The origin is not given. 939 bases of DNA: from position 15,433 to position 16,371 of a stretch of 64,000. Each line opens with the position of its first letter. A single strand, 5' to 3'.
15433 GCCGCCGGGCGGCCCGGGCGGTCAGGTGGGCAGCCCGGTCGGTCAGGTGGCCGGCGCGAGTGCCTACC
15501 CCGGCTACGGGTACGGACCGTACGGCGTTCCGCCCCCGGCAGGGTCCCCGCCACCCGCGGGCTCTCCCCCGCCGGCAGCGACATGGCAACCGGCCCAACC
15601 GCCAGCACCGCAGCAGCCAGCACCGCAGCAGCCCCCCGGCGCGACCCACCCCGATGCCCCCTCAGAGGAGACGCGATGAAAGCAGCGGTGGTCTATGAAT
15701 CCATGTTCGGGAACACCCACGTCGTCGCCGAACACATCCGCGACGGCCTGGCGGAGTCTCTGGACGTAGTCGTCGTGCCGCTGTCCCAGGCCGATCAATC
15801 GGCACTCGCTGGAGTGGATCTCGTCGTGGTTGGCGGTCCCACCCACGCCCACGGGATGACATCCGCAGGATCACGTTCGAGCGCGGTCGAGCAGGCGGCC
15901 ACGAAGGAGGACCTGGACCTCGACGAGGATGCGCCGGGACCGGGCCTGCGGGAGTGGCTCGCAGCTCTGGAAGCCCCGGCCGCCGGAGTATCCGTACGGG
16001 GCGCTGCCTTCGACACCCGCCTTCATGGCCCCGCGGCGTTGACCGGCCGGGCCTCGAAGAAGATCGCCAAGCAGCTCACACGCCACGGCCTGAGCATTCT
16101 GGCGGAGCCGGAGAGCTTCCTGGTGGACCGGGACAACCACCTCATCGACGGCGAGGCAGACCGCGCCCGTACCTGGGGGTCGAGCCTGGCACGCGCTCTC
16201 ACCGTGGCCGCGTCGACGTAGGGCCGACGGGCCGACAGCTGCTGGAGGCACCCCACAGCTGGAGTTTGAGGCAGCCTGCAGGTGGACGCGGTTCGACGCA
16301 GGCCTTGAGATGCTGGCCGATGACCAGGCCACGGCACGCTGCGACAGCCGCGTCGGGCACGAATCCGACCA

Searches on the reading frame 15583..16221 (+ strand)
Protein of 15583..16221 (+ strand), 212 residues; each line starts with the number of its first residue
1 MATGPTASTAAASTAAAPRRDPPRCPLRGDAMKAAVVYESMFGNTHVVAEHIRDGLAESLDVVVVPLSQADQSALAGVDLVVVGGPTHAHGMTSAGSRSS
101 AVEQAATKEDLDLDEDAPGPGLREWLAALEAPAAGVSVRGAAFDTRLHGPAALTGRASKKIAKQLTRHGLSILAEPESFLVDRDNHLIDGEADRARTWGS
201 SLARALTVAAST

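Call 98: search_protein_families(library=pfam, proteins=[window:15583-16221:+], max_evalue=0.001)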
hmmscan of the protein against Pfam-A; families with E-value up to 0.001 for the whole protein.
window:15583-16221:+ (212 aa): 3 families
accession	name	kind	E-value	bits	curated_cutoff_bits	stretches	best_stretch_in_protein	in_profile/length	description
PF00258.30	Flavodoxin_1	-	9.8e-08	32.7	25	1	36-106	1-73/143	Flavodoxin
PF12724.12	Flavodoxin_5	-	1e-05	26.3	27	1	36-93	2-59/145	Flavodoxin domain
PF12641.12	Flavodoxin_3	-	0.00061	20.1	27.5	1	35-84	1-47/160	Flavodoxin domain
